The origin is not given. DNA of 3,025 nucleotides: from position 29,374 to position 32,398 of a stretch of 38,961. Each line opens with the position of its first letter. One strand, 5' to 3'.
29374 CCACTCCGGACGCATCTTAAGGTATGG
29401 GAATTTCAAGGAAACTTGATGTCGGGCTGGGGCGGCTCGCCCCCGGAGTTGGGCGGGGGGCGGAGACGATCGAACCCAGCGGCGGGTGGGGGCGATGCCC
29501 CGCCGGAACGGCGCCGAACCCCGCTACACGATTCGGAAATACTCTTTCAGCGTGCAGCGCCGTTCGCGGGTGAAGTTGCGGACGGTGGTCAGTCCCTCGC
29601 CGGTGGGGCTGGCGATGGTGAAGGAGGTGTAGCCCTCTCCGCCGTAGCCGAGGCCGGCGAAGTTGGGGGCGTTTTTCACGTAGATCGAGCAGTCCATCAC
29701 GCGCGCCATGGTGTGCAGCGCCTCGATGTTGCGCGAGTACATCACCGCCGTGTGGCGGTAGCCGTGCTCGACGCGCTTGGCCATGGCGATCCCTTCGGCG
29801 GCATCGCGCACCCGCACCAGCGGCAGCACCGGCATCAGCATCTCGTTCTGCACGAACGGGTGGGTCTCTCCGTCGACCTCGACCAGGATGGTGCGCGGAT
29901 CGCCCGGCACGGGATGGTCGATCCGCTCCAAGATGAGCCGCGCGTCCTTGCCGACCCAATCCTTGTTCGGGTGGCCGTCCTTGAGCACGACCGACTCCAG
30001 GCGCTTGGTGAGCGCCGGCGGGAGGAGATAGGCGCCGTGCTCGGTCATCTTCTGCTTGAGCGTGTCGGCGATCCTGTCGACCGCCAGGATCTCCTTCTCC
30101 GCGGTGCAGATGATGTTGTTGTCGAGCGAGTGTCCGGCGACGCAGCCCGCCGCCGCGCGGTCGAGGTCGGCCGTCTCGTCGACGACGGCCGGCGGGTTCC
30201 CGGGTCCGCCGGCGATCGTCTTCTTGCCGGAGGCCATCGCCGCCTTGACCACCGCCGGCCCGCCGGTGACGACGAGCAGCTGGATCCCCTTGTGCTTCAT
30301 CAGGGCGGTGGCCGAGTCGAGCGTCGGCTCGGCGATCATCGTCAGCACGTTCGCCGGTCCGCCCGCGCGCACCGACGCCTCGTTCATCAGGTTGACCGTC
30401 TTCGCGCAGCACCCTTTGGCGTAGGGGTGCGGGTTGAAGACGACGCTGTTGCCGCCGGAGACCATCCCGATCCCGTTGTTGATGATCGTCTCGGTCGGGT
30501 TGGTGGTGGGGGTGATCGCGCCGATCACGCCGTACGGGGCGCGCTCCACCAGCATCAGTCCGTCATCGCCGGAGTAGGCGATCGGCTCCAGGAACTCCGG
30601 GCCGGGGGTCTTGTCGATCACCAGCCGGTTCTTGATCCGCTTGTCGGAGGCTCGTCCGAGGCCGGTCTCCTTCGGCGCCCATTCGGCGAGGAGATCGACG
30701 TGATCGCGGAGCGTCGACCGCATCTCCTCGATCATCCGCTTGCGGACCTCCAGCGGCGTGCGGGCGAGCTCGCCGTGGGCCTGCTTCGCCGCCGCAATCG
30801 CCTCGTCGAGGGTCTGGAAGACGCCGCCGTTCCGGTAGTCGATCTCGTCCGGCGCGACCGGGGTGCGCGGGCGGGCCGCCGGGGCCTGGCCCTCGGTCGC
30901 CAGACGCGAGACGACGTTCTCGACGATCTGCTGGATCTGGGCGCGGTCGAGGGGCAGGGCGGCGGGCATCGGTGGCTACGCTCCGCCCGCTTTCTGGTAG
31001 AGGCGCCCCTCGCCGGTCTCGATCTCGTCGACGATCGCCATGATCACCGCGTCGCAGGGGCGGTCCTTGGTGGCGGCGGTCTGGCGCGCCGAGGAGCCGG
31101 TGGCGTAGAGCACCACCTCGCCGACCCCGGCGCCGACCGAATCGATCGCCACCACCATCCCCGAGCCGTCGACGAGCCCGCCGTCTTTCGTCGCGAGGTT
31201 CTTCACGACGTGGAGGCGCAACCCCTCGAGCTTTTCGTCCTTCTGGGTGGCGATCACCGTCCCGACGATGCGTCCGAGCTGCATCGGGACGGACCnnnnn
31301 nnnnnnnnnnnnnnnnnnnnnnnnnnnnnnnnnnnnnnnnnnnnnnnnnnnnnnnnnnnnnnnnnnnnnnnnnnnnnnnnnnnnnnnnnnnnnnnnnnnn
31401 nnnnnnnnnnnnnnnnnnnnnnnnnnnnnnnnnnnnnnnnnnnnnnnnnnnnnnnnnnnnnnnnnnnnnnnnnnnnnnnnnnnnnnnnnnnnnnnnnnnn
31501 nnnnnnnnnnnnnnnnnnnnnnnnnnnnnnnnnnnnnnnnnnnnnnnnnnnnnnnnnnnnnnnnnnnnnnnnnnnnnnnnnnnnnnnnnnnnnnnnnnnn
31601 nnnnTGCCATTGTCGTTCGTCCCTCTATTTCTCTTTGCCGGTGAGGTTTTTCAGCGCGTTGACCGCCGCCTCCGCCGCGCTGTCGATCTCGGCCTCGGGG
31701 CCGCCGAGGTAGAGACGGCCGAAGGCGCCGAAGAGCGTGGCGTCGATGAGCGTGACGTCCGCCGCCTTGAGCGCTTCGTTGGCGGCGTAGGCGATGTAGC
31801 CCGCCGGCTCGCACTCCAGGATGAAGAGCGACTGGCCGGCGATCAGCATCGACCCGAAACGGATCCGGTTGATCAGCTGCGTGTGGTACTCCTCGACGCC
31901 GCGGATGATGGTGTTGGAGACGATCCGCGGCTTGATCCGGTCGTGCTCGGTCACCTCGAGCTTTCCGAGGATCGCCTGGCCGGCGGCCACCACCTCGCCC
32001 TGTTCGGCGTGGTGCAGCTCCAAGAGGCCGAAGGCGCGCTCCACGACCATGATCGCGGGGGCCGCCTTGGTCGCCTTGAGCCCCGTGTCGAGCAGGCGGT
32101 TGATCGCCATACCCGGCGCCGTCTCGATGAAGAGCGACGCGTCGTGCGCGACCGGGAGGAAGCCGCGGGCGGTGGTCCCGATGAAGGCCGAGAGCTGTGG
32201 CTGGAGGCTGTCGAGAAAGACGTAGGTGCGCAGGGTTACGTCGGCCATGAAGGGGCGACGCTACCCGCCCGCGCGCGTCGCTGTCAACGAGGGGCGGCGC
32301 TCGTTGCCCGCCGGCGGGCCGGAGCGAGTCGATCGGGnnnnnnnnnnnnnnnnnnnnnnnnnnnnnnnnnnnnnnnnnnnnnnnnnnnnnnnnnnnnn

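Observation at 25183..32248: Compact microcompartment locus of the Haliangium 'HO' type: six shell genes plus only an aldehyde dehydrogenase and a class II aldolase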

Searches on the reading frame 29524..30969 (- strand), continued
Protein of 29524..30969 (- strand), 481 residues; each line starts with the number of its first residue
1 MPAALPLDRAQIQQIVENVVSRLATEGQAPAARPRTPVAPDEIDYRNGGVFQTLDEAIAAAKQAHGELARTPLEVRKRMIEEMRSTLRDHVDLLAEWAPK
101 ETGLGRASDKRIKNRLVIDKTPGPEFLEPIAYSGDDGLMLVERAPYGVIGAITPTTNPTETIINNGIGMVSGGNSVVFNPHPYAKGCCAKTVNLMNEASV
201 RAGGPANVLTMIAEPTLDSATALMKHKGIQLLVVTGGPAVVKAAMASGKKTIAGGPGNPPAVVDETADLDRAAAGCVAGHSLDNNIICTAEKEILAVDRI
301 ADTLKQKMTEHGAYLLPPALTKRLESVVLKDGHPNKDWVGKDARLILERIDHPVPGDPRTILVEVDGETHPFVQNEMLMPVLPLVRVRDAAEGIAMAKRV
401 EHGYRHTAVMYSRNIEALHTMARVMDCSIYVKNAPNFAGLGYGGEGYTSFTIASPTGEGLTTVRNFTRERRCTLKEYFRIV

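Call 87: search_protein_families(library=pfam, proteins=[L031:5187-5858:-, L027:11443-12774:+, L055:11389-12762:+, L051:11494-12210:+, L079:11480-12058:+, L018:7705-9276:+, L037:13545-14969:-, L053:13659-16913:+, L057:12663-13481:+, L001:8148-8492:-], max_evalue=0.001)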
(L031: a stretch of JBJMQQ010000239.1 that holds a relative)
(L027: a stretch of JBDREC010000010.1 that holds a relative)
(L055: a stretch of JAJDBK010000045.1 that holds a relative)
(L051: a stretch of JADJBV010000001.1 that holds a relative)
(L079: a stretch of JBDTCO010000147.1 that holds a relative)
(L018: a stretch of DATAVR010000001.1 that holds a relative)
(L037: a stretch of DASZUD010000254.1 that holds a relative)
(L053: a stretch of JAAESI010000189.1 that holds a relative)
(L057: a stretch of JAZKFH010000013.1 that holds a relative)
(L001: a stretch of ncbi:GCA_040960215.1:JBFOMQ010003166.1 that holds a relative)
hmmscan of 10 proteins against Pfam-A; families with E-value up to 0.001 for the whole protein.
L031:5187-5858:- (223 aa): 1 family
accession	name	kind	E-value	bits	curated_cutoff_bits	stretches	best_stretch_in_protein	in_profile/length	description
PF02976.21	MutH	-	4.2e-20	72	23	1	55-155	1-103/103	DNA mismatch repair enzyme MutH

L027:11443-12774:+ (443 aa): 5 families
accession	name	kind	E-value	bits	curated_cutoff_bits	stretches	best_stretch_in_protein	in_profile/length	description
PF01512.22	Complex1_51K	-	3.8e-43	147.4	31.2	1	15-153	4-149/150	Nuo51 FMN-binding domain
PF13375.12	RnfC_N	-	1.1e-14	54.7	25.6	1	380-439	27-85/101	RnfC Barrel sandwich hybrid domain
PF10531.15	SLBB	-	7.1e-11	42.2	27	1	166-211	2-53/55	SLBB domain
PF13534.11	Fer4_17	-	2.1e-07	31.8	22.2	1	256-317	2-61/61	4Fe-4S dicluster domain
PF13533.13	Biotin_lipoyl_2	-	0.0001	22.5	29.8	0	404-415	21-32/32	Biotin-lipoyl like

L055:11389-12762:+ (457 aa): 3 families
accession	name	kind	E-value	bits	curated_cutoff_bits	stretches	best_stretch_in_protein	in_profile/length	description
PF01512.22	Complex1_51K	-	2.4e-39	135.1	31.2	1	18-164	1-149/150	Nuo51 FMN-binding domain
PF13534.11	Fer4_17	-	1.2e-12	48.6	22.2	1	265-327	1-61/61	4Fe-4S dicluster domain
PF13375.12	RnfC_N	-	3.7e-10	40.2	25.6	1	392-450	28-85/101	RnfC Barrel sandwich hybrid domain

L051:11494-12210:+ (238 aa): 0 families

L079:11480-12058:+ (192 aa): 1 family
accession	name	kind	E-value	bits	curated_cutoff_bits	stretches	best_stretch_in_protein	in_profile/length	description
PF00211.25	Guanylate_cyc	-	9.1e-07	29.1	21.9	1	10-147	8-142/183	Adenylate and Guanylate cyclase catalytic domain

L018:7705-9276:+ (523 aa): 3 families
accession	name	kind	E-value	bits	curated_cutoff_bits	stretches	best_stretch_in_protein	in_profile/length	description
PF00069.31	Pkinase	-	3.3e-46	158.2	31.7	1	62-320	1-254/263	Protein kinase domain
PF07714.23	PK_Tyr_Ser-Thr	-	8.8e-27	94.5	23.1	1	64-319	3-250/258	Protein tyrosine and serine/threonine kinase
PF01636.29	APH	-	0.00015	22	23.2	0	161-213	146-199/239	Phosphotransferase enzyme family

L037:13545-14969:- (474 aa): 9 families
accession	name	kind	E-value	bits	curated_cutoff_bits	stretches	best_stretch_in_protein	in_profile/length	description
PF00158.32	Sigma54_activat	-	1.4e-51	174.9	20.2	1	154-318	5-167/168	Sigma-54 interaction domain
PF00498.31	FHA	-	3.7e-13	50.1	20.7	1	52-122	2-67/67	FHA domain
PF14532.12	Sigma54_activ_2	-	2.5e-11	44.4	25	1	162-323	12-138/138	Sigma-54 interaction domain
PF25601.1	AAA_lid_14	-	1.7e-10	41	27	1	324-399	1-81/87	AAA+ ATPase lid domain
PF07728.20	AAA_5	-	1.8e-08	34.9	22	1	174-293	2-125/139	AAA domain (dynein-related subfamily)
PF16697.10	Yop-YscD_cpl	-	1.9e-05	25.2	33.2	1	66-125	27-87/94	Inner membrane component of T3SS, cytoplasmic domain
PF00004.35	AAA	-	2.4e-05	25.2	21.2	1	174-298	1-117/131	ATPase family associated with various cellular activities (AAA)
PF01078.27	Mg_chelatase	-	0.00017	21.5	20.3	0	169-271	20-136/207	Magnesium chelatase, subunit ChlI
PF07724.20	AAA_2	-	0.00068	20.2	27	1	171-298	3-132/166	AAA domain (Cdc48 subfamily)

L053:13659-16913:+ (1084 aa): 14 families
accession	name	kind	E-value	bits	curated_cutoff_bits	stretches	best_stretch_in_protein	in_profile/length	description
PF00805.28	Pentapeptide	-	3.1e-31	107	20.2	4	73-108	3-38/40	Pentapeptide repeats (8 copies)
PF13599.13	Pentapeptide_4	-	1.1e-18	67.5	38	2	93-160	8-75/78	Pentapeptide repeat region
PF14559.12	TPR_19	-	4.8e-16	59.3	25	1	590-645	2-53/68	Tetratricopeptide repeat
PF13424.12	TPR_12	-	9.1e-16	58.3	30.1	1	584-641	8-69/77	Tetratricopeptide repeat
PF13576.12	Pentapeptide_3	-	3.7e-14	53.1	27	0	54-96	2-47/48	Pentapeptide repeats (9 copies)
PF13428.12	TPR_14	-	3.5e-12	46.2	23.5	0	584-615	6-37/44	Tetratricopeptide repeat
PF13432.12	TPR_16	-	3.5e-10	40.6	32.7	1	584-641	2-55/65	Tetratricopeptide repeat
PF07719.23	TPR_2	-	4.7e-09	36.1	27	0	585-611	7-33/34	Tetratricopeptide repeat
PF25058.1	ARM_TT21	-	2.5e-07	31.2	27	0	652-721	55-123/155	Tetratricopeptide repeat protein 21 ARM repeat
PF09976.15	TPR_21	-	4.3e-06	27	25.5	0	411-530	55-171/193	Tetratricopeptide repeat-like domain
PF00515.34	TPR_1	-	1.9e-05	24.7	27.8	0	584-611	6-33/34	Tetratricopeptide repeat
PF13174.12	TPR_6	-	2.5e-05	25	26.3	0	585-611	6-32/33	Tetratricopeptide repeat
PF12895.13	ANAPC3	-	0.00072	20.2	27.2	0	598-651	8-57/82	Anaphase-promoting complex, cyclosome, subunit 3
PF10602.15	RPN7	-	0.00079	19.6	29.6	0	399-461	40-102/174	26S proteasome subunit RPN7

L057:12663-13481:+ (272 aa): 0 families

L001:8148-8492:- (114 aa): 1 family
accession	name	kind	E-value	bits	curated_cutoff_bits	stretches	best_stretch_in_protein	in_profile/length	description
PF05635.17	23S_rRNA_IVP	-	4e-12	46.7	33.8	1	25-103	26-105/106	23S rRNA-intervening sequence protein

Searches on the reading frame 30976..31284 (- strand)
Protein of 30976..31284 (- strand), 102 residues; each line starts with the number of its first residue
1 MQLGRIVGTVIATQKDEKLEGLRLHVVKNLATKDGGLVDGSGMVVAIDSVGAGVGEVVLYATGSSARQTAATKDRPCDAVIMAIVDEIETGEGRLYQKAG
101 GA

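Call 4: search_protein_families(library=pfam, proteins=[window:30976-31284:-], max_evalue=0.01)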
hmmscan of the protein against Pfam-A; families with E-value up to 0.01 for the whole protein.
window:30976-31284:- (102 aa): 1 family
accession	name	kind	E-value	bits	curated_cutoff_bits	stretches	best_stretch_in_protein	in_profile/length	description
PF03319.19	EutN_CcmL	-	4.4e-26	91.7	25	1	1-86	1-83/83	Ethanolamine utilisation protein EutN/carboxysome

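Call 8: search_solved_structures(query=window:30976-31284:-, show_alignments=1)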
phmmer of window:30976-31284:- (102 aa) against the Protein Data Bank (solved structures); distinct sequences matched with E-value up to 0.001: 16.
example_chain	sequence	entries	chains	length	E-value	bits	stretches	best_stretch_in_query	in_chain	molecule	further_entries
5v74_A1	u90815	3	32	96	7.9e-25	90.3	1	1-93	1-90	Ethanolamine utilization protein EutN/carboxysome structural protein Ccml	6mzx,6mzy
4i7a_A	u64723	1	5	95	2.9e-17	66.1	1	1-91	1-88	Ethanolamine utilization protein EutN/carboxysome structural protein Ccml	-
2qw7_A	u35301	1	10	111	3.1e-16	62.8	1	1-99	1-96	Carbon dioxide concentrating mechanism protein ccmL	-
4n8x_1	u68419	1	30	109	3.5e-16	62.6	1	1-98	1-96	Carbon dioxide concentrating mechanism protein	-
4jw0_B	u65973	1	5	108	2.4e-15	60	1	1-98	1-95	Carbon dioxide concentrating mechanism protein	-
6owf_C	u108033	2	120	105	3.7e-15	59.3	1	1-98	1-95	Ethanolamine utilization protein EutN/carboxysome structural protein Ccml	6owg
4jvz_A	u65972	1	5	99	1.4e-13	54.3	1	1-98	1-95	Carbon dioxide concentrating mechanism protein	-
4n8f_A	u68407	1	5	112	2.1e-13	53.8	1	1-98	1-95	Carbon dioxide concentrating mechanism protein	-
7wkc_A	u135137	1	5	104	4.6e-12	49.4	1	1-98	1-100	Carboxysome shell vertex protein CcmL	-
2hd3_A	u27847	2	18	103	6.5e-11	45.8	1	1-98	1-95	Ethanolamine utilization protein eutN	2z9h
8wxb_2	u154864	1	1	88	6.8e-06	29.7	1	37-88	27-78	Carboxysome shell vertex protein CsoS4A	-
6qn1_AA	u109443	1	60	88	7.1e-06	29.7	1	2-88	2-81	Carbon dioxide concentrating mechanism protein CcmL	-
7ckb_AA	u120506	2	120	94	7.1e-05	26.4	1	40-94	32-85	Unidentified carboxysome polypeptide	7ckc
2rcf_A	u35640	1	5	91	0.00028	24.5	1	40-88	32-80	Unidentified carboxysome polypeptide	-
8b0y_A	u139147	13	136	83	0.00032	24.4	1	40-87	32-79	Carboxysome shell vertex protein CsoS4A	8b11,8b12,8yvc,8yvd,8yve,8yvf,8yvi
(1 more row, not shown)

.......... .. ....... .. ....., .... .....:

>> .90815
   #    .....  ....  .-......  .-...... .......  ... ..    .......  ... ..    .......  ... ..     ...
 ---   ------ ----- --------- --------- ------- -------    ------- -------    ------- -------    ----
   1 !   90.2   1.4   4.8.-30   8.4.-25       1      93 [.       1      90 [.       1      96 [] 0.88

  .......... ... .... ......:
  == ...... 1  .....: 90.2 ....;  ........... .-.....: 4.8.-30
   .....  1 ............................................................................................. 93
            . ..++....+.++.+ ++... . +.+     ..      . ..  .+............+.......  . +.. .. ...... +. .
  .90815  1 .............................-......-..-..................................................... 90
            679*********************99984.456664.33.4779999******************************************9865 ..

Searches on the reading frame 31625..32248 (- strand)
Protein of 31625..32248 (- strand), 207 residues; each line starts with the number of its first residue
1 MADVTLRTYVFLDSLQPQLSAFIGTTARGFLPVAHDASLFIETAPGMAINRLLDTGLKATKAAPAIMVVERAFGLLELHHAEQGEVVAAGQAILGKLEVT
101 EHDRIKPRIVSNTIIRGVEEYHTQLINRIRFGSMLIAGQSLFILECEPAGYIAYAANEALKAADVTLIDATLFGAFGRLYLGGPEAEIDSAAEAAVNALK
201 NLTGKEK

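Call 4: search_protein_families(library=pfam, proteins=[window:31625-32248:-], max_evalue=0.01)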
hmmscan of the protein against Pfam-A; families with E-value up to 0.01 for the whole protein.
window:31625-32248:- (207 aa): 1 family
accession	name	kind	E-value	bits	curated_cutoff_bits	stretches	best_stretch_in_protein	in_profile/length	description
PF00936.24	BMC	-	4e-07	30.3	24.5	1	143-201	4-65/75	BMC domain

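Call 6: search_solved_structures(query=window:31625-32248:-, show_alignments=1)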
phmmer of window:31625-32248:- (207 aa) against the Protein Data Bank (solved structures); distinct sequences matched with E-value up to 0.001: 9.
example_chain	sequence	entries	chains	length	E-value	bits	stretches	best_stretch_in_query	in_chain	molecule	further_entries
5v74_A8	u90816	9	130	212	1.3e-79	269.9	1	3-204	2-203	Microcompartments protein | Microcompartments protein HO-5816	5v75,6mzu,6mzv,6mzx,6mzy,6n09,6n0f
6n07_A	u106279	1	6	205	1.5e-79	269.6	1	3-204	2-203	Microcompartments protein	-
5v76_A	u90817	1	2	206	5.8e-67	228.6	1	5-206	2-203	Microcompartments protein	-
4ht5_A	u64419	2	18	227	7.2e-64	218.5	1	4-206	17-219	CO2 concentrating mechanism protein P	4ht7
5lsr_A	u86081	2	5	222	7.4e-64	218.5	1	4-206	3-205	CcmP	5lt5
7dhq_A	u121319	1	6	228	1.1e-59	204.8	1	2-202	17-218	Microcompartments protein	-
3f56_A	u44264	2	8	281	4.5e-55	189.8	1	3-202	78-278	CsoS1D | Carboxysome shell protein CsoS1D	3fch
5l39_A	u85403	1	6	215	2.6e-47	164.5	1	5-204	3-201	RMM microcompartment shell protein MSM0275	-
5suh_A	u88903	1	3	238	1.5e-40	142.5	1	5-206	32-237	MSM0271 protein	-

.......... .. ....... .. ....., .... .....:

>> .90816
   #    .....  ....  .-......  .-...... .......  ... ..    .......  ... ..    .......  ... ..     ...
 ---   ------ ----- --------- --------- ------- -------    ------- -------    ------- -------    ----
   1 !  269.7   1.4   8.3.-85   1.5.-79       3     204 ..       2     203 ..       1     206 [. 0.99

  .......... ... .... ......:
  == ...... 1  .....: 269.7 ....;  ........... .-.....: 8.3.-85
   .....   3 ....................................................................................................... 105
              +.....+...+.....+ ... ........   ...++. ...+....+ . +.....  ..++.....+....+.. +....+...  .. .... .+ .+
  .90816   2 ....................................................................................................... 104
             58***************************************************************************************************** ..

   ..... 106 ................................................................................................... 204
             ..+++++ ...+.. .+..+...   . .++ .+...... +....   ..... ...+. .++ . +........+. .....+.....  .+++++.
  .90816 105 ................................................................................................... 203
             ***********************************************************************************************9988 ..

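Call 33: search_protein_families(library=ncbifam, proteins=[window:31625-32248:-], max_evalue=0.01)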
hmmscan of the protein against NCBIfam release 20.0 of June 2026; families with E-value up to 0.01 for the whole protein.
window:31625-32248:- (207 aa): 1 family
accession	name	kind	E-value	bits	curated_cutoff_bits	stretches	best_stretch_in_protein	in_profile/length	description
NF053796.1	beta_CO2some_P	equivalog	2.6e-79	265.8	340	1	4-206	3-205/213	beta-carboxysome protein CcmP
